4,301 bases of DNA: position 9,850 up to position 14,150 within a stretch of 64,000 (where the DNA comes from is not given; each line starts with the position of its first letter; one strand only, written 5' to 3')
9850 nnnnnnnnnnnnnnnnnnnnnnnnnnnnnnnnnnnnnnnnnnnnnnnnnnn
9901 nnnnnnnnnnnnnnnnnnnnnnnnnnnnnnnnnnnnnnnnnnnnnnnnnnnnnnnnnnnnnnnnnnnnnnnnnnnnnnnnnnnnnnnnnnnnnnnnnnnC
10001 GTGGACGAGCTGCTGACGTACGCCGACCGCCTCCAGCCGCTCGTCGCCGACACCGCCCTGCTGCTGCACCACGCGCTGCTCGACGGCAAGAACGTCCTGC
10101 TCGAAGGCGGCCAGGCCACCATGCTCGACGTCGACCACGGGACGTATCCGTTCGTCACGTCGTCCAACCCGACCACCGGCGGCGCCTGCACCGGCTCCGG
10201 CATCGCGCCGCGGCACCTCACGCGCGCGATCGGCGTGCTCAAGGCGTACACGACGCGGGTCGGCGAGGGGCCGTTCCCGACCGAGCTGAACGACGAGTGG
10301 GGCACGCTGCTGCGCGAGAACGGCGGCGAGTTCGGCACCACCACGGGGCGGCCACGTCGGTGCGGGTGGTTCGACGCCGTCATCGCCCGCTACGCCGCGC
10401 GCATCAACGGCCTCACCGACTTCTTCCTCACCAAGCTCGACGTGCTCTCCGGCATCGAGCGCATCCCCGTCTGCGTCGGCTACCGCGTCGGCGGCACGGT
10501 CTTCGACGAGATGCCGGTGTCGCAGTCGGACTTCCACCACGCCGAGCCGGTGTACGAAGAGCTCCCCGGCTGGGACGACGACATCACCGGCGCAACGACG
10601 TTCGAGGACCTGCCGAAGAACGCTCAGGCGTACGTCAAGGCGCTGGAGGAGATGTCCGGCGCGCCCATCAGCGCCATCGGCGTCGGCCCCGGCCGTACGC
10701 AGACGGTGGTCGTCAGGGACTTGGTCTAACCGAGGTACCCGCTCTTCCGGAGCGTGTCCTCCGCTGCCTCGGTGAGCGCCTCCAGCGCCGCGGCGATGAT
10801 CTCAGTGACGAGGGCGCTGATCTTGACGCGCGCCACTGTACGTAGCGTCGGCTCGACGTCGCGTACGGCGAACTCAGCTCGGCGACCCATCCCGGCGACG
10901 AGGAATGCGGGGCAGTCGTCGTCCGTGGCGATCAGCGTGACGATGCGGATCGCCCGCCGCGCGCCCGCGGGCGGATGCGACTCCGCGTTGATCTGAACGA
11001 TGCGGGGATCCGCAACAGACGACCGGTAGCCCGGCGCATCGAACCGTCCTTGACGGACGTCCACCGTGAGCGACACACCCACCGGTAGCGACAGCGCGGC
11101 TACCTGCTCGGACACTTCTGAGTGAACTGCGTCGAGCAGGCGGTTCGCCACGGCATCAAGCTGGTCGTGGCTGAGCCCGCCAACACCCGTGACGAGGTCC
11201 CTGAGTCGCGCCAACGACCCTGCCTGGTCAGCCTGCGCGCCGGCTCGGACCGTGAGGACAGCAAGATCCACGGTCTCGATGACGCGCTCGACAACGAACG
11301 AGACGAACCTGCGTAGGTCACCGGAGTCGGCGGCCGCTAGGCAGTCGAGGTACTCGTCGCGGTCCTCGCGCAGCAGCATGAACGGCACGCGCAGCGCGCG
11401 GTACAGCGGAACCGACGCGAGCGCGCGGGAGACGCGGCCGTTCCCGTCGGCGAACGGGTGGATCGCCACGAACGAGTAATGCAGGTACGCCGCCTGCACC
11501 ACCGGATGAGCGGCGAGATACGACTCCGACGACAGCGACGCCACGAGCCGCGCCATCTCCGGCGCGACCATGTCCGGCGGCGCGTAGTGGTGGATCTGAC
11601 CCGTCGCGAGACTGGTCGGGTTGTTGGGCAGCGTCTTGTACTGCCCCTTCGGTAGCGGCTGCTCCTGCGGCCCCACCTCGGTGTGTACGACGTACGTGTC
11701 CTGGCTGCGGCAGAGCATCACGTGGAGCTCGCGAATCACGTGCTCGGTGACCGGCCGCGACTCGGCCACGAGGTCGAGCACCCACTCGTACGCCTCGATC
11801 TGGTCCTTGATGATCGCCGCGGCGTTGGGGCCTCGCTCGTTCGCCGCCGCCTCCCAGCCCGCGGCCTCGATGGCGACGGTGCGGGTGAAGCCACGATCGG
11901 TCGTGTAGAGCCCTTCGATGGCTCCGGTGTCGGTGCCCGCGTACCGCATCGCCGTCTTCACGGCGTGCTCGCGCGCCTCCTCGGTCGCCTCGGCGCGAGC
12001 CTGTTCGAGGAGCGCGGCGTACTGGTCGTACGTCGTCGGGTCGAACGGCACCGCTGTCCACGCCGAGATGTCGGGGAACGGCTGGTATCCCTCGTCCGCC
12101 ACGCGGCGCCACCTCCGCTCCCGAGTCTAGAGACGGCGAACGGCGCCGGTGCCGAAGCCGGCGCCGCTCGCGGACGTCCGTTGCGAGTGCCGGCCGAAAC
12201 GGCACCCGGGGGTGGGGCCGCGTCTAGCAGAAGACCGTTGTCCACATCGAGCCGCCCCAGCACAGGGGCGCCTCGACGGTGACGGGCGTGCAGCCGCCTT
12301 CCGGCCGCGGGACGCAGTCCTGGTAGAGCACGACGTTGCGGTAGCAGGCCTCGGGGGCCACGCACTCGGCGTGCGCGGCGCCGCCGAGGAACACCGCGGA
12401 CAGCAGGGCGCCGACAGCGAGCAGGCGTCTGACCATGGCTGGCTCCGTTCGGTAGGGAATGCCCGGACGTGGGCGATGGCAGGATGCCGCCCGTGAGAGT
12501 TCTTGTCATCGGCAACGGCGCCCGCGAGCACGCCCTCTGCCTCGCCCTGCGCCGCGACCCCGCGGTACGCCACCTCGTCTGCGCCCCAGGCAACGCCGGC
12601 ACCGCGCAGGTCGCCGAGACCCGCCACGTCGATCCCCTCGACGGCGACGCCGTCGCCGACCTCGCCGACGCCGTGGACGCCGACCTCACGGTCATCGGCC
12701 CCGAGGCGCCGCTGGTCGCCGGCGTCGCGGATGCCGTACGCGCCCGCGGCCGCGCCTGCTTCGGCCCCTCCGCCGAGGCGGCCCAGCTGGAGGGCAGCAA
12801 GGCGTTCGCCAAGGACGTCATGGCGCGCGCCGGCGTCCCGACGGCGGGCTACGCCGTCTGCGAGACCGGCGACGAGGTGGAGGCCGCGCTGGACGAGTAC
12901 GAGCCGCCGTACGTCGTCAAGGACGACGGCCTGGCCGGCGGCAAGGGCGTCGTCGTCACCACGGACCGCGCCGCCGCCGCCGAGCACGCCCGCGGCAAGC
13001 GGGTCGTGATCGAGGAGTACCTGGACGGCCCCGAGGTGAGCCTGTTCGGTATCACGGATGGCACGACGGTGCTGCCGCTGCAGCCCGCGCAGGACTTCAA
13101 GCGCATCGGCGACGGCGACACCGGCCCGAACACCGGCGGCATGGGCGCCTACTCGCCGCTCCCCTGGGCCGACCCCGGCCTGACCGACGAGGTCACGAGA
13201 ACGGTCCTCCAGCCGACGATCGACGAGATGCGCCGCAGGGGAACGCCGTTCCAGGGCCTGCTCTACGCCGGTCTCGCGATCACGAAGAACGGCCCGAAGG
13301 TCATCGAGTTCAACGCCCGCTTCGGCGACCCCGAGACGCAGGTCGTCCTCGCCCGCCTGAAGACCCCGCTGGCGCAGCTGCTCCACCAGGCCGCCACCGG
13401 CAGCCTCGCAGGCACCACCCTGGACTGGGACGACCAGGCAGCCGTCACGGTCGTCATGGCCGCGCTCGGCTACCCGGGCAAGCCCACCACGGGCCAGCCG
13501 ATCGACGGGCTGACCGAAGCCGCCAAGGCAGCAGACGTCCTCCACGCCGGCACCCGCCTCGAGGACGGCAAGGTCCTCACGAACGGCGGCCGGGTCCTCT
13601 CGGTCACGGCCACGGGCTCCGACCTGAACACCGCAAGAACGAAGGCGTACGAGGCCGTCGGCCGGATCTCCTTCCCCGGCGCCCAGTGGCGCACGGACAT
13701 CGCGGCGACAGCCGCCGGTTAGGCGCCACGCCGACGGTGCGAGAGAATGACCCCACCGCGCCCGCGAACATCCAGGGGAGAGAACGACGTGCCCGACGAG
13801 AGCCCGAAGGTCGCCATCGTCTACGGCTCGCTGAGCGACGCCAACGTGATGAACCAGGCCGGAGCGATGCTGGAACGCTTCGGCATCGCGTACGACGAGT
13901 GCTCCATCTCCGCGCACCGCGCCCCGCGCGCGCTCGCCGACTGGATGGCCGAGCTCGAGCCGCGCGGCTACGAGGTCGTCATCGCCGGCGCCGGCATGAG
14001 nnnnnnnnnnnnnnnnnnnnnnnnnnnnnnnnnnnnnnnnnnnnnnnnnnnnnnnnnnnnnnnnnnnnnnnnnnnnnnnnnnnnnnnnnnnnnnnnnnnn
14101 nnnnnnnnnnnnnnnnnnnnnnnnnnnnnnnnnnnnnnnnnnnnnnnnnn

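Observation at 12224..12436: Small secreted 6-Cys peptide gene in the fic-purD gap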

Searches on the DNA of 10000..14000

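Call 64: search_rna_families(source=window, start=10000, end=14000, threshold=evalue, max_evalue=1)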
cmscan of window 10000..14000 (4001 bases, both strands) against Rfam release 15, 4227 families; matches with E-value up to 1: 0.
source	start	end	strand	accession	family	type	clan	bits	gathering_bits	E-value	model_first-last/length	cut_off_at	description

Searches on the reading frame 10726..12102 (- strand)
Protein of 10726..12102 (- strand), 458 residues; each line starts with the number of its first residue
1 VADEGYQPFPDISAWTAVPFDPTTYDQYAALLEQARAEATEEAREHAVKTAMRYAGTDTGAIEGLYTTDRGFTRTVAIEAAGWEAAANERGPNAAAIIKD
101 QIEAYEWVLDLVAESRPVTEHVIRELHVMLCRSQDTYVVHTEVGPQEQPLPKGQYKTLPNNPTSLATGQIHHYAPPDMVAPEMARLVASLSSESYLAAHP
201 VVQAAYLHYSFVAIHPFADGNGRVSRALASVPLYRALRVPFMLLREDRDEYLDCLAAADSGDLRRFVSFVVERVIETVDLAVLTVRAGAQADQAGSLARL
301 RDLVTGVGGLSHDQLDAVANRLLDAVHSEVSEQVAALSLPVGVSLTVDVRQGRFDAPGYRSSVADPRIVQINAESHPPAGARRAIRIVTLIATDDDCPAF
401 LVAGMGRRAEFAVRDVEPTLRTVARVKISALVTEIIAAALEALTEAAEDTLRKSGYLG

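Call 3: search_protein_families(library=pfam, proteins=[window:10726-12102:-], max_evalue=1)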
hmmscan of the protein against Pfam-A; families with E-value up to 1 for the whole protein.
window:10726-12102:- (458 aa): 2 families
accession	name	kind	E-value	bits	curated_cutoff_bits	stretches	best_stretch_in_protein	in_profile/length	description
PF02661.23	Fic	-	4.9e-17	63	24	1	118-231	2-91/93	Fic/DOC family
PF02579.22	Nitro_FeMo-Co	-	0.033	14.9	26.3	1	363-417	22-74/94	Dinitrogenase iron-molybdenum cofactor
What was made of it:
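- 10726..12102 (-): Neighbouring fic gene (class II Fic, SoFic-like), with its own conserved TAGACT box (12121-12130) and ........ RBS (12109-12116). It is a neighbour, not a part of the peptide unit. Pfam Fic 4.9e-17 (call 3).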

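Call 4: search_protein_families(library=ncbifam, proteins=[window:10726-12102:-], max_evalue=1)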
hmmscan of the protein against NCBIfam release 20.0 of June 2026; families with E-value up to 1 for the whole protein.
window:10726-12102:- (458 aa): 4 families
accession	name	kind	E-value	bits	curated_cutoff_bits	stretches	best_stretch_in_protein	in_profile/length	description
NF046030.1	ProtAdlyltaseSoFic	equivalog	4.6e-09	35.7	550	1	199-287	177-272/361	protein adenylyltransferase Fic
TIGR02613.1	mob_myst_B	hypoth_equivalog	2.5e-08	34.1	124.4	1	204-270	112-185/186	mobile mystery protein B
NF041381.1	XopAC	subfamily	3.4e-07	29.3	450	1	103-227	289-405/451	XopAC/AvrAC family type III secretion system effector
TIGR01550.1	DOC_P1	subfamily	0.1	12.7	38.65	1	204-230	55-81/122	type II toxin-antitoxin system death-on-curing family toxin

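Call 32: search_protein_families(library=padloc, proteins=[window:10726-12102:-], max_evalue=0.1)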
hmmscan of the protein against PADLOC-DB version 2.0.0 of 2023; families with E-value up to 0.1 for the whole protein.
window:10726-12102:- (458 aa): 9 families
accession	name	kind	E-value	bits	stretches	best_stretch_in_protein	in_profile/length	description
PDLC03963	SoFic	-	5.6e-28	96.3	1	36-289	41-275/361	-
PDLC04836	PDC-S04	-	1.3e-16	58.6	1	103-261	76-215/244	-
PDLC04840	PDC-S04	-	2.7e-14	51.4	1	98-267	54-208/227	-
PDLC04966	PDC-S24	-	2.1e-13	48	1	169-233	272-336/497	-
PDLC04839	PDC-S04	-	2e-10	38.7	1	201-270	127-198/205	-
PDLC04837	PDC-S04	-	2.7e-10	37.9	1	103-269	72-219/234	-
PDLC04838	PDC-S04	-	3.2e-08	31.6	1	171-268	96-196/209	-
PDLC04963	PDC-S23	-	0.059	10.8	1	203-228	231-256/312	-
PDLC04841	PDC-S04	-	0.072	10.7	0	213-269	208-266/292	-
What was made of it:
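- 10726..12102 (-): PADLOC SoFic 5.6e-28 (call 32).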

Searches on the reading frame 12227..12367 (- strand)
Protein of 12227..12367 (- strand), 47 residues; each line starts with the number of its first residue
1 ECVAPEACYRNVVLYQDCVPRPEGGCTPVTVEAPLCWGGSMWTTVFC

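Call 48: predict_structure(alignment_id=A6)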
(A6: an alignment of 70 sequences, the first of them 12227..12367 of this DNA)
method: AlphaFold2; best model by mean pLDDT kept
length: 47 residues; sequences in the alignment: 70
mean_pLDDT: 78.2   pTM: 0.44
mean pLDDT of the five models: 78.2, 73.5, 73.4, 68.3, 63.0
residues with pLDDT >= 90: 15; 70-90: 15; 50-70: 17; < 50: 0
segments of 3 or more residues with pLDDT < 50: none
pLDDT, mean of each block of 10 residues (from residue 1): 68 90 91 75 62
secondary structure, 60 per line:
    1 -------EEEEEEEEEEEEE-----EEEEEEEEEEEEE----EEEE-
elements in order: E8-20 E26-38 E43-46
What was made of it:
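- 12227..12367 (-): Mature 47-aa domain: acidic (pI 4.25, net charge -3), six cysteines with spacing C-5-C-9-C-7-C-9-C-10-C, and an essentially fixed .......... block. AlphaFold2 on the mature-domain alignment gives pLDDT 78 (about 90 for residues 11-30), with strands at 8-20, 26-38 and 43-46 (call 48).
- On cis-Defensins (CS-alpha-beta): The model contains no helix (call 48).
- Ladder hairpin: the AlphaFold model has pLDDT 78 with strands 8-20 and 26-38 (call 48). The loop-length correlation is inflated by shared ancestry, and the terminal parts of the model are only pLDDT 62-68 (call 48).
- Tried and rejected: It was repeated on the mature domain only (pLDDT 78, call 48).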

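Call 54: fold_search(model_id=the predicted structure, library=pdb)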
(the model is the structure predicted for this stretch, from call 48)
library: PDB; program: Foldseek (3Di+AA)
matches with E <= 10: 111; with E <= 0.001: 0
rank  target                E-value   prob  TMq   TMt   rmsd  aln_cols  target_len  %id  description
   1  6xnn_B                2.6e+00  0.23  0.49  0.18   3.7        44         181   11  Crystal Structure of Mouse STING CTD complex with SR-717. (released 2020-08-26)
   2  1muh_A                2.6e+00  0.13  0.27  0.05   4.6        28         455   18  CRYSTAL STRUCTURE OF TN5 TRANSPOSASE COMPLEXED WITH TRANSPOSON END DNA (released 2002-09-27)
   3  1mm8_A                2.9e+00  0.07  0.25  0.05   9.4        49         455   16  Crystal structure of Tn5 Transposase complexed with ME DNA (released 2002-12-13)
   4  9wha_A                3.1e+00  0.12  0.39  0.14   4.4        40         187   10  Crystal Structure of Bovine STING bound to 2'3'-cGAMP (released 2026-03-04)
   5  1mus_A                3.1e+00  0.08  0.29  0.05   9.7        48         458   14  crystal structure of Tn5 transposase complexed with resolved outside end DNA (released 2002-09-27)
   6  3luq_B                3.3e+00  0.12  0.32  0.18   4.9        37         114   16  The Crystal Structure of a PAS Domain from a Sensory Box Histidine Kinase Regulator from Geobacter sulfurreducens to 2 (released 2010-03-16)
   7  4jc5_B                3.8e+00  0.18  0.48  0.18   3.8        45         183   16  Immune activator bound to receptor (released 2013-05-08)
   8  7zku_A                4.6e+00  0.11  0.44  0.16   4.1        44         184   11  Crystal structure of human STING in complex with 3',3'-c-(2'F,2'dAMP-2'd<carba>GMP) (released 2023-10-25)
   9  8ojg_G                4.6e+00  0.09  0.41  0.15   7.1        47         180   11  Structure of the MlaCD complex (2:6 stoichiometry) (released 2024-07-10)
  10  4loj_A                4.9e+00  0.14  0.49  0.18   3.7        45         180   13  Crystal structure of mSting in complex with c[G(2',5')pA(3',5')p] (released 2013-08-14)
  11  3luq_D                4.9e+00  0.11  0.29  0.15   4.6        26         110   19  The Crystal Structure of a PAS Domain from a Sensory Box Histidine Kinase Regulator from Geobacter sulfurreducens to 2 (released 2010-03-16)
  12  4cxg_X                4.9e+00  0.05  0.30  0.13   6.6        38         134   10  Regulation of the mammalian elongation cycle by 40S subunit rolling: a eukaryotic-specific ribosome rearrangement (released 2014-07-16)
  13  8t9s                  4.9e+00  0.04  0.27  0.17   6.6        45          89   11  Structure of gp82 from mycobacteriophage Phaedrus (released 2024-12-18)
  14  4lol_A                5.3e+00  0.14  0.46  0.16   3.7        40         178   12  Crystal structure of mSting in complex with DMXAA (released 2013-08-21)
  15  5grm_A                5.3e+00  0.14  0.48  0.16   3.6        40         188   12  Crystal structure of rat STING in complex with cyclic GMP-AMP with 2'5'and 3'5'phosphodiester linkage(2'3'-cGAMP) (released 2017-10-25)
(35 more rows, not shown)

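Call 78: fold_search(model_id=the predicted structure, library=viral)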
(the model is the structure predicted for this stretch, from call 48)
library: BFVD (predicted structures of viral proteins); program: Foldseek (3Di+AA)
matches with E <= 10: 264; with E <= 0.001: 0
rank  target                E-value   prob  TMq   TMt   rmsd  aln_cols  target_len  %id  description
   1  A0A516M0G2            5.8e-01  0.69  0.47  0.37   3.4        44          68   16  (no name in the UniProt tables at hand)
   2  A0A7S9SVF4            7.0e-01  0.41  0.40  0.21   5.7        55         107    9  (no name in the UniProt tables at hand)
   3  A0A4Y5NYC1            7.5e-01  0.35  0.42  0.31   3.8        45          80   13  (no name in the UniProt tables at hand)
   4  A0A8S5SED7            7.5e-01  0.15  0.28  0.17   5.6        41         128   17  Uncharacterized protein [Siphoviridae sp. ctnpt50]
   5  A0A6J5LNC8            8.5e-01  0.60  0.50  0.26   4.2        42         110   14  Uncharacterized protein [uncultured Caudovirales phage]
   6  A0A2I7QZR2            1.4e+00  0.44  0.51  0.34   2.8        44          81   11  (no name in the UniProt tables at hand)
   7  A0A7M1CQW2            1.4e+00  0.15  0.34  0.27   6.4        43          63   16  (no name in the UniProt tables at hand)
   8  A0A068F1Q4            1.6e+00  0.20  0.32  0.21   4.7        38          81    8  Uncharacterized protein [Mycobacterium phage Gaia]
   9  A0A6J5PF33            1.6e+00  0.10  0.30  0.13   6.7        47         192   19  Uncharacterized protein [uncultured Caudovirales phage]
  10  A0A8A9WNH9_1          1.7e+00  0.47  0.39  0.02   1.7        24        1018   29  (no name in the UniProt tables at hand)
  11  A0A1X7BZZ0            1.9e+00  0.38  0.49  0.19   3.0        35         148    8  (no name in the UniProt tables at hand)
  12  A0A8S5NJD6            1.9e+00  0.25  0.40  0.21   3.3        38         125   13  HTH-type transcriptional regulator [Siphoviridae sp. cttFh17]
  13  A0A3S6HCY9            2.0e+00  0.15  0.33  0.15   4.3        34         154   18  (no name in the UniProt tables at hand)
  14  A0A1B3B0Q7            2.1e+00  0.23  0.49  0.09   4.4        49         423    6  Uncharacterized protein [Gordonia phage Jumbo]
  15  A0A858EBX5            2.1e+00  0.11  0.31  0.15   5.9        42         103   14  Uncharacterized protein [Listeria phage vB_Liva_VAfA18]
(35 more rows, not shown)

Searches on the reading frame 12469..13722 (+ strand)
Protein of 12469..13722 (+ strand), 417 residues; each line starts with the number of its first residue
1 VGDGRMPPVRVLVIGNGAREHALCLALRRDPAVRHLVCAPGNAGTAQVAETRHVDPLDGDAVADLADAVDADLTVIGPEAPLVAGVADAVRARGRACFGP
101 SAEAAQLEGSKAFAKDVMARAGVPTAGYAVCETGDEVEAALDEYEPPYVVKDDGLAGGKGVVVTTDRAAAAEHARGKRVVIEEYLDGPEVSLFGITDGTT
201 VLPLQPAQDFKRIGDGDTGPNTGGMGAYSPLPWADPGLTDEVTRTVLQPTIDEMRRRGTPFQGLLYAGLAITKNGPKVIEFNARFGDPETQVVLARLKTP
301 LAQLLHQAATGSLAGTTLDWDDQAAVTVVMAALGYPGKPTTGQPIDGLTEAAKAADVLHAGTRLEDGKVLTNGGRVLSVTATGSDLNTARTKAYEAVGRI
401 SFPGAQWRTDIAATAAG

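Call 3: search_protein_families(library=pfam, proteins=[window:12469-13722:+], max_evalue=1)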
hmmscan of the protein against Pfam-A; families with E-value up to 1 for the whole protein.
window:12469-13722:+ (417 aa): 9 families
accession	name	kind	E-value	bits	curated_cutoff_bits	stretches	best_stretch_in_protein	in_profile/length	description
PF01071.24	GARS_A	-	7.9e-67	225.3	27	1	109-290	1-194/194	Phosphoribosylglycinamide synthetase, ATP-grasp (A) domain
PF02844.21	GARS_N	-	9.6e-34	116.6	29.5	1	10-108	2-100/100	Phosphoribosylglycinamide synthetase, N domain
PF02843.22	GARS_C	-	6.8e-31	106.9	34.8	1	325-413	1-91/92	Phosphoribosylglycinamide synthetase, C domain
PF02655.19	ATP-grasp_3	-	6.5e-05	23.5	23.2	1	140-285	26-157/160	ATP-grasp domain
PF02222.28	ATP-grasp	-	0.00038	20.6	27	1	118-186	3-77/179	ATP-grasp domain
PF14397.11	ATPgrasp_ST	-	0.0011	18.6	31.4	1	109-185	20-100/278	Sugar-transfer associated ATP-grasp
PF18603.7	LAL_C2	-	0.01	16.5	29.4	1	345-402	14-75/78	L-amino acid ligase C-terminal domain 2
PF08442.15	ATP-grasp_2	-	0.046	13.8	29.5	1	114-161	7-59/202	ATP-grasp domain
PF02786.22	CPSase_L_D2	-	0.053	13.5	19.8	1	111-173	2-66/211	Carbamoyl-phosphate synthase L chain, ATP binding domain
